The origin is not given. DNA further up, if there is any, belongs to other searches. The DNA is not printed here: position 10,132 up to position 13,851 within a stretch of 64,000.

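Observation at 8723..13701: Translationally coupled pair: GMC oxidoreductase-alpha/beta-hydrolase fusion (1,139 aa) plus stand-alone GMC paralogue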

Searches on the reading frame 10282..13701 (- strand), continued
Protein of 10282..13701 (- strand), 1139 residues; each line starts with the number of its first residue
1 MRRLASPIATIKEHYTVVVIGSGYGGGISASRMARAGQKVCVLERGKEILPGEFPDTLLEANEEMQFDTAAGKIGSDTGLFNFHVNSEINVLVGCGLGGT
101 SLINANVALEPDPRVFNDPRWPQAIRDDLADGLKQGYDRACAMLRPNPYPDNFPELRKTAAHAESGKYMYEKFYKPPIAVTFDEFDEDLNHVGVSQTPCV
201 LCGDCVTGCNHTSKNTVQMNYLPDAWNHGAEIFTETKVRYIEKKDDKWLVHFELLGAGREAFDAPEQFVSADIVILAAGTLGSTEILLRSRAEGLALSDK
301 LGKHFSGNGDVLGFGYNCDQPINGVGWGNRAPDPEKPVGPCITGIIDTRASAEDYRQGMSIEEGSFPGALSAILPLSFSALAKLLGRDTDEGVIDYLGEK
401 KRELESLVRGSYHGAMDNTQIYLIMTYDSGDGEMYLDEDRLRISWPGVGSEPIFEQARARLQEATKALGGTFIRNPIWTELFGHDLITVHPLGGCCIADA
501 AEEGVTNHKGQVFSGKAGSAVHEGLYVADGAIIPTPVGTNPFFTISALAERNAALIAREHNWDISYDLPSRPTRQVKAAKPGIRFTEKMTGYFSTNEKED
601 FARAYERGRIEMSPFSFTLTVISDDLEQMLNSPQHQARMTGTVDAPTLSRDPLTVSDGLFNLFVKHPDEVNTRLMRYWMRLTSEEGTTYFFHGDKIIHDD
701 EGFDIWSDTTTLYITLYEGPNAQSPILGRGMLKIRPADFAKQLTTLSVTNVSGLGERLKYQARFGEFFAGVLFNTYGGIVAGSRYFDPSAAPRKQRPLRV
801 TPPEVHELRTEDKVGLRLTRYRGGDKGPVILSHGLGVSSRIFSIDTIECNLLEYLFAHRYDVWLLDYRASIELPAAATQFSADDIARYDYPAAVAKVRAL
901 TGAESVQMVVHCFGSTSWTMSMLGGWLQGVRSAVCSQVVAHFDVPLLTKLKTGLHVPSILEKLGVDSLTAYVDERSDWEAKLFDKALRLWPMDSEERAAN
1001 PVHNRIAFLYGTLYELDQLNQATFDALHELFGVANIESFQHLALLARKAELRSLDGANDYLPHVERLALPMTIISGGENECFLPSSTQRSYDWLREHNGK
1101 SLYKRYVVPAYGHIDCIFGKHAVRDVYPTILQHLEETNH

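Call 43: fold_search(model_id=the predicted structure, library=pdb)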
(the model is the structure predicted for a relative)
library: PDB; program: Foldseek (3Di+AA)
matches with E <= 10: 1737; with E <= 0.001: 1098
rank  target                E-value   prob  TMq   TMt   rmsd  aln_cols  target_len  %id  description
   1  3gyi                  4.5e-27  1.00  0.34  0.75   5.7       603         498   23  Cholesterol oxidase from Streptomyces sp. N485D mutant (1.0A) (released 2009-12-01)
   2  3cnj                  1.8e-26  1.00  0.34  0.75   5.7       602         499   23  Cholesterol oxidase from Streptomyces sp. F359W mutant (0.95A) (released 2008-04-29)
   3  1b4v                  2.7e-26  1.00  0.35  0.76   5.9       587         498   24  CHOLESTEROL OXIDASE FROM STREPTOMYCES (released 1999-01-06)
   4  3b3r                  4.2e-26  1.00  0.35  0.76   5.2       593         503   23  Crystal structure of Streptomyces cholesterol oxidase H447Q/E361Q mutant bound to glycerol (0.98A) (released 2007-12-18)
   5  3b6d                  5.5e-26  1.00  0.35  0.76   5.4       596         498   23  Crystal Structure of Streptomyces Cholesterol Oxidase H447Q/E361Q mutant (1.2A) (released 2007-12-18)
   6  1b8s                  1.1e-25  1.00  0.35  0.77   5.8       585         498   24  CHOLESTEROL OXIDASE FROM STREPTOMYCES GLU361GLN MUTANT (released 1999-02-09)
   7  1cbo                  1.3e-25  1.00  0.35  0.75   5.4       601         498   23  CHOLESTEROL OXIDASE FROM STREPTOMYCES HIS447ASN MUTANT (released 1999-03-10)
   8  1ijh                  1.3e-25  1.00  0.35  0.77   5.5       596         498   23  CHOLESTEROL OXIDASE FROM STREPTOMYCES ASN485LEU MUTANT (released 2001-12-28)
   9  2gew                  1.6e-25  1.00  0.34  0.75   5.5       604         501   22  Atomic resolution structure of cholesterol oxidase @ pH 9.0 (Streptomyces sp. SA-COO) (released 2006-05-02)
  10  1cc2                  3.0e-25  1.00  0.35  0.76   4.9       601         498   23  CHOLESTEROL OXIDASE FROM STREPTOMYCES HIS447GLN MUTANT (released 1999-03-11)
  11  1coy                  3.0e-24  1.00  0.35  0.76   5.3       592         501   21  CRYSTAL STRUCTURE OF CHOLESTEROL OXIDASE COMPLEXED WITH A STEROID SUBSTRATE. IMPLICATIONS FOR FAD DEPENDENT ALCOHOL OXID (released 1993-10-31)
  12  3cox                  7.9e-24  1.00  0.35  0.76   5.2       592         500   21  CRYSTAL STRUCTURE OF CHOLESTEROL OXIDASE COMPLEXED WITH A STEROID SUBSTRATE. IMPLICATIONS FOR FAD DEPENDENT ALCOHOL OXID (released 1993-10-31)
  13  8k6j_A                2.7e-20  1.00  0.34  0.67   6.6       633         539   15  Cryo-EM Structure of Membrane-bound Fructose Dehydrogenase from Gluconobacter japonicus variant-H1147A (released 2024-05-22)
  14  8grj_B                6.1e-20  1.00  0.33  0.66   6.8       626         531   15  Crystal structure of gamma-alpha subunit complex from Burkholderia cepacia FAD glucose dehydrogenase in complex with g (released 2023-09-06)
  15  7w2j_A                7.2e-20  1.00  0.34  0.66   6.6       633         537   15  Cryo-EM Structure of Membrane-bound Fructose Dehydrogenase from Gluconobacter japonicus (released 2022-11-30)
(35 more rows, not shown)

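Call 50: search_protein_families(library=pfam, proteins=[L006:7798-9129:+, L006:9133-9951:+, L006:13696-15414:+, L006:17070-18626:+, L034:7691-9151:+, L034:9155-9964:+, L005:7882-9573:+, L005:13495-14655:+, L005:15643-17157:+, L005:17254-18795:+], max_evalue=0.001)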
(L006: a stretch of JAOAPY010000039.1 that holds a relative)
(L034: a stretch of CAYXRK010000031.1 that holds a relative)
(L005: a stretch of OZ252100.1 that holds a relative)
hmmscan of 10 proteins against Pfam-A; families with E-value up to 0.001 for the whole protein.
L006:7798-9129:+ (444 aa): 1 family
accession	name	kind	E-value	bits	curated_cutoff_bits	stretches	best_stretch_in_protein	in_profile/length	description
PF09423.15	PhoD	-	2.7e-05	23.9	27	0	317-362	243-293/343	PhoD-like phosphatase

L006:9133-9951:+ (273 aa): 0 families

L006:13696-15414:+ (573 aa): 1 family
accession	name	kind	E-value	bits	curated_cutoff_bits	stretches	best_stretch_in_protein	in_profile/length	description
PF01565.28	FAD_binding_4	-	4.5e-29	101.4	26.4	1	66-205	2-139/139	FAD binding domain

L006:17070-18626:+ (519 aa): 1 family
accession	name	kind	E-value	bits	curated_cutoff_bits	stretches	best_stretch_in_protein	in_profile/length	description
PF00149.33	Metallophos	-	4.2e-05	24.5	21.5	1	44-168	2-72/191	Calcineurin-like phosphoesterase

L034:7691-9151:+ (487 aa): 1 family
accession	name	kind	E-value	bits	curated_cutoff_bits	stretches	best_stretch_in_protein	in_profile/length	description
PF09423.15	PhoD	-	5.4e-13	49.2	27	1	128-273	10-170/343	PhoD-like phosphatase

L034:9155-9964:+ (270 aa): 0 families

L005:7882-9573:+ (564 aa): 1 family
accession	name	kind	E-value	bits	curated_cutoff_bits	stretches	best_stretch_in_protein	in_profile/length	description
PF01734.28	Patatin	-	1.3e-09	38.9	27.7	1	23-313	1-189/191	Patatin-like phospholipase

L005:13495-14655:+ (387 aa): 0 families

L005:15643-17157:+ (505 aa): 1 family
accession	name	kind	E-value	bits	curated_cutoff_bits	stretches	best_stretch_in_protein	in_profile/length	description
PF09423.15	PhoD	-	6.4e-05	22.7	27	0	348-405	235-296/343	PhoD-like phosphatase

L005:17254-18795:+ (514 aa): 2 families
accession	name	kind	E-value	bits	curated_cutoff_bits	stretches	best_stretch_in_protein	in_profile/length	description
PF01734.28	Patatin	-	1e-08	36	27.7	1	49-350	2-190/191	Patatin-like phospholipase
PF01735.24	PLA2_B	-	0.00048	19.1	23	1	46-89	1-52/491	Lysophospholipase catalytic domain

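Call 62: search_protein_families(library=pfam, proteins=[L045:14704-16206:+, L082:2324-3700:+, L048:10140-11591:+, L059:13894-15441:-, L021:8895-9980:+, L012:5518-6597:+, L078:5244-6023:+, L066:9096-10028:-], max_evalue=0.01)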
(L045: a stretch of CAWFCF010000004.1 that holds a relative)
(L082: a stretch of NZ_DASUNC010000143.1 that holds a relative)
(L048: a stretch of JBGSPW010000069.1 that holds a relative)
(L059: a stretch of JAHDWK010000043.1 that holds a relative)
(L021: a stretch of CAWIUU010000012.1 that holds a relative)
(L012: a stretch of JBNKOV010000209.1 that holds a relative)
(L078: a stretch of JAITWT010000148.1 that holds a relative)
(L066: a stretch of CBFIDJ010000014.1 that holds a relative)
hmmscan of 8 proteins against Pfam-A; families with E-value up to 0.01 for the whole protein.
L045:14704-16206:+ (501 aa): 2 families
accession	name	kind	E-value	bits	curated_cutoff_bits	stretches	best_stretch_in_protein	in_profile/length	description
PF20587.3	DUF6789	-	5.6e-05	23.7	27.1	1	2-141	1-136/144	Family of unknown function (DUF6789)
PF12850.12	Metallophos_2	-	0.0098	16.4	27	0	182-385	2-121/154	Calcineurin-like phosphoesterase superfamily domain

L082:2324-3700:+ (459 aa): 2 families
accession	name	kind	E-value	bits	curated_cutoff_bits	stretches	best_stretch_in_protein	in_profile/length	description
PF00149.33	Metallophos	-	1.7e-08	35.6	21.5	1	43-197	2-120/191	Calcineurin-like phosphoesterase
PF12850.12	Metallophos_2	-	2.1e-05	25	27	0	352-392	103-138/154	Calcineurin-like phosphoesterase superfamily domain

L048:10140-11591:+ (484 aa): 3 families
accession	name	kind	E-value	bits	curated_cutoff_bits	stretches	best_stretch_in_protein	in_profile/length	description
PF00753.33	Lactamase_B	-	1.8e-14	54.6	22.7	1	226-407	3-196/196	Metallo-beta-lactamase superfamily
PF10604.15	Polyketide_cyc2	-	1e-06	29.5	27.4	1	35-142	4-106/142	Polyketide cyclase / dehydrase and lipid transport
PF12706.13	Lactamase_B_2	-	0.00023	21.3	27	1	242-370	4-147/200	Beta-lactamase superfamily domain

L059:13894-15441:- (516 aa): 3 families
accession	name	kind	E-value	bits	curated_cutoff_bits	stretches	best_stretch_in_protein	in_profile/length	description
PF02610.21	AraA_N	-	3.1e-82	274.7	24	1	23-189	2-168/168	L-arabinose isomerase N-terminal domain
PF24856.1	AraA_central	-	6.4e-70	234.8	24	1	192-339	1-148/148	L-arabinose isomerase central domain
PF11762.14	Arabinose_Iso_C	-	2.8e-68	228.6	25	1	343-486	1-144/144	L-arabinose isomerase C-terminal domain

L021:8895-9980:+ (362 aa): 0 families

L012:5518-6597:+ (360 aa): 4 families
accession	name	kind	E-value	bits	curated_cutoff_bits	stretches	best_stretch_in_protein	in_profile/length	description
PF02800.25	Gp_dh_C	-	1.1e-59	201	24.4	1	182-337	2-158/158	Glyceraldehyde 3-phosphate dehydrogenase, C-terminal domain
PF00044.30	Gp_dh_N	-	6.4e-38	129.6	31.7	1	27-126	1-100/101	Glyceraldehyde 3-phosphate dehydrogenase, NAD binding domain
PF02826.25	2-Hacid_dh_C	-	0.0025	17.7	25.1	1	28-73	38-84/178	D-isomer specific 2-hydroxyacid dehydrogenase, NAD binding domain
PF01113.26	DapB_N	-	0.0043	17.6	25.6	0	27-59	1-34/124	Dihydrodipicolinate reductase, N-terminus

L078:5244-6023:+ (260 aa): 1 family
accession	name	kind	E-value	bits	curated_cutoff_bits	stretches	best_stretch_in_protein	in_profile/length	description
PF04011.17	LemA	-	3.5e-19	69.5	26.2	1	110-252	1-137/149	LemA family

L066:9096-10028:- (311 aa): 6 families
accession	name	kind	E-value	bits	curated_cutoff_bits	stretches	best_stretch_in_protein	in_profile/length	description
PF13649.12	Methyltransf_25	-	2.3e-09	38.3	27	1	127-223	3-97/97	Methyltransferase domain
PF08241.18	Methyltransf_11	-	2.8e-07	31.5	21.2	1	127-227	2-95/95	Methyltransferase domain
PF08242.18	Methyltransf_12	-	5.4e-07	30.7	30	1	127-224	2-97/98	Methyltransferase domain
PF09243.16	Rsm22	-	8.5e-05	22.5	23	1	123-218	36-131/275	Mitochondrial small ribosomal subunit Rsm22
PF13847.12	Methyltransf_31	-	0.00011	22.4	27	1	122-242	4-119/145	Methyltransferase domain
PF00891.24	Methyltransf_2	-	0.00026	20.8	22.3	1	108-239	49-176/210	O-methyltransferase domain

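Call 76: find_homologous_proteins(query=P0121, max_evalue=1e-20)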
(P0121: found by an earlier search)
Query P0121 (520 aa): 7379 proteins with E <= 1e-20 among 8000 candidates; the best 120 are listed.
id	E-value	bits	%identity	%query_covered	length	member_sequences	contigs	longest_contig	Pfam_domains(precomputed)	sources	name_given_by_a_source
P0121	0.0e+0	1205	100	100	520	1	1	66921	PF01266.31,PF05199.20,PF00732.26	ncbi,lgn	-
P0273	2.0e-249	847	69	99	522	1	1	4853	PF01266.31,PF05199.20,PF00732.26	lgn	-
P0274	1.3e-242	824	70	99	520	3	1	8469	PF01266.31,PF05199.20,PF00732.26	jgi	jgi:cholesterol oxidase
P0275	2.2e-242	824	69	99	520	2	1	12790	PF01266.31,PF05199.20,PF00732.26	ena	-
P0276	2.3e-242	824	70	99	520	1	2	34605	PF01266.31,PF05199.20,PF00732.26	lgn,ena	-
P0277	6.9e-240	815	69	99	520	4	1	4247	PF01266.31,PF05199.20,PF00732.26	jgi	jgi:cholesterol oxidase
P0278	6.0e-239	812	67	99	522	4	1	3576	PF01266.31,PF05199.20,PF00732.26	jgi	-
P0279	2.3e-238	810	68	99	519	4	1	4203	PF01266.31,PF00890.31,PF05199.20,PF00732.26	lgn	-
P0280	4.2e-238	810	69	99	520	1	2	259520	PF01266.31,PF05199.20,PF00732.26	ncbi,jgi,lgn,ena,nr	ncbi:MAG: GMC family oxidoreductase [Acidobacteria bacterium]|nr:GMC family oxidoreductase [Acidobac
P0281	6.0e-238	809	68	99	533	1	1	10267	PF01266.31,PF05199.20,PF00732.26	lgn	-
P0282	1.5e-237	808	69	99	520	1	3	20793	PF01266.31,PF05199.20,PF00732.26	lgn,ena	-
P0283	1.8e-237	807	69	99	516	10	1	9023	PF01266.31,PF05199.20,PF00732.26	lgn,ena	-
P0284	2.8e-237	807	68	99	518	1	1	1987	PF01266.31,PF00890.31,PF07992.21,PF05199.20,PF00732.26,PF01494.26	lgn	-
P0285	8.9e-237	805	67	99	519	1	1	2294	PF01266.31,PF05199.20,PF00732.26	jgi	jgi:cholesterol oxidase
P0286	1.3e-236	805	68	99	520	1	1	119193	PF01266.31,PF05199.20,PF00732.26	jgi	jgi:cholesterol oxidase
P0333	1.4e-223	762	64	98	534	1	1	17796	PF01266.31,PF00890.31,PF05199.20,PF00732.26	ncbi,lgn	-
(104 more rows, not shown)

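Call 77: find_encoding_contigs(protein=P0280, flank=9000, max_places=1)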
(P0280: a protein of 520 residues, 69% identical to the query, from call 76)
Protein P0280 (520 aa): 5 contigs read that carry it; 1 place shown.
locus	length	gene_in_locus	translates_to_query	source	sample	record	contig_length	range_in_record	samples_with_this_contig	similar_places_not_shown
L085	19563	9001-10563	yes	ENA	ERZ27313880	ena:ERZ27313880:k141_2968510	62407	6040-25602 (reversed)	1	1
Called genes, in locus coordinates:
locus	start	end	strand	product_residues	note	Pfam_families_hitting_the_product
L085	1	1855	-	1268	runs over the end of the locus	PF20703:nSTAND1, PF24807:WD40_CDC20-Fz, PF25174:Beta-prop_THOC3, PF23414:Beta-prop_EML_2, PF24814:WD40_Prp19, PF24817:WD40_WDHD1_1st, PF25173:Beta-prop_WDR3_1st, PF25175:Beta-prop_WDR5, +92 more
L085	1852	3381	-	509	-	PF13676:TIR_2 (weak), PF01582:TIR (faint)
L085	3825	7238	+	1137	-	PF00732:GMC_oxred_N, PF01266:DAO (faint), PF07992:Pyr_redox_2 (faint), PF05199:GMC_oxred_C, PF00561:Abhydrolase_1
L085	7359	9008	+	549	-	PF01565:FAD_binding_4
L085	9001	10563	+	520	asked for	PF00732:GMC_oxred_N, PF01266:DAO (faint), PF05199:GMC_oxred_C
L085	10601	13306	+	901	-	-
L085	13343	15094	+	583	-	-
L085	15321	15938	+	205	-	PF22741:PTP-NADK, PF03162:Y_phosphatase2, PF13350:Y_phosphatase3 (weak), PF14566:PTPlike_phytase (weak), PF00782:DSPc (weak), PF22784:PTP-SAK, PF22785:Tc-R-P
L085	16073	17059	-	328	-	PF16316:DUF4956, PF02308:MgtC (weak)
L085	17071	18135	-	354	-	PF13519:VWA_2 (weak)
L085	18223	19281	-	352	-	-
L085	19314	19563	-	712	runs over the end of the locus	PF13089:PP_kinase_N, PF02503:PP_kinase, PF17941:PP_kinase_C_1, PF13091:PLDc_2 (faint), PF13090:PP_kinase_C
